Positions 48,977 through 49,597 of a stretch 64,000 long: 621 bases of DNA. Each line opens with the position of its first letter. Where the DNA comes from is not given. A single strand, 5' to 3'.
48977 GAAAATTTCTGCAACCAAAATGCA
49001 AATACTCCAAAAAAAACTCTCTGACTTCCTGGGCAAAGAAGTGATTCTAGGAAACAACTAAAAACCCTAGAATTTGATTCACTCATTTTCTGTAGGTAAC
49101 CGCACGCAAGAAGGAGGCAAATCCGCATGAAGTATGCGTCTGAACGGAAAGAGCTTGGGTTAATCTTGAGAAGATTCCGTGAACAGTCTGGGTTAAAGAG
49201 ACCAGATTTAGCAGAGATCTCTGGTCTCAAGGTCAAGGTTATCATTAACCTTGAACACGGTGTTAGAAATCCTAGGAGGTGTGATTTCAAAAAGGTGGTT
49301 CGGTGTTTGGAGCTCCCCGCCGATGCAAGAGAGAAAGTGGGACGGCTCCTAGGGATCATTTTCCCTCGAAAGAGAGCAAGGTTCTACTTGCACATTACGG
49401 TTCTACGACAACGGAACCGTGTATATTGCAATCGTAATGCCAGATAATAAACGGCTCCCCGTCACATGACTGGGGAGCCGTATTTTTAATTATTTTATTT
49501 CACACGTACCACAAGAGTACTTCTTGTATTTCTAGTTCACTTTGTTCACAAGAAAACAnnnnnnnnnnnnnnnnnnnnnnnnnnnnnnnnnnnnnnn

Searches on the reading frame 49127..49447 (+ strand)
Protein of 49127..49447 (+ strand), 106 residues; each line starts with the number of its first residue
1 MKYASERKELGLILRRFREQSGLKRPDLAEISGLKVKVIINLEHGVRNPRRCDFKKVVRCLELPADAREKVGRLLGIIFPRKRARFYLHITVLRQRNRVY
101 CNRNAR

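Call 101: search_protein_families(library=pfam, proteins=[window:49127-49447:+], max_evalue=0.01)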
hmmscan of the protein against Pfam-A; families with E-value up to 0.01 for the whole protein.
window:49127-49447:+ (106 aa): 4 families
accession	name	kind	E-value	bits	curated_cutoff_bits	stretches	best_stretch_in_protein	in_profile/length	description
PF13560.12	HTH_31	-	3.8e-06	27.6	27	1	9-69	1-62/64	Helix-turn-helix domain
PF01381.28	HTH_3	-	0.00013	22.3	23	1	14-63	1-50/55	Helix-turn-helix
PF12844.13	HTH_19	-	0.0012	19.1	30.2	1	14-66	4-56/64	Helix-turn-helix domain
PF13413.12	HTH_25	-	0.0083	16.4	24.6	0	13-45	1-33/62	Helix-turn-helix domain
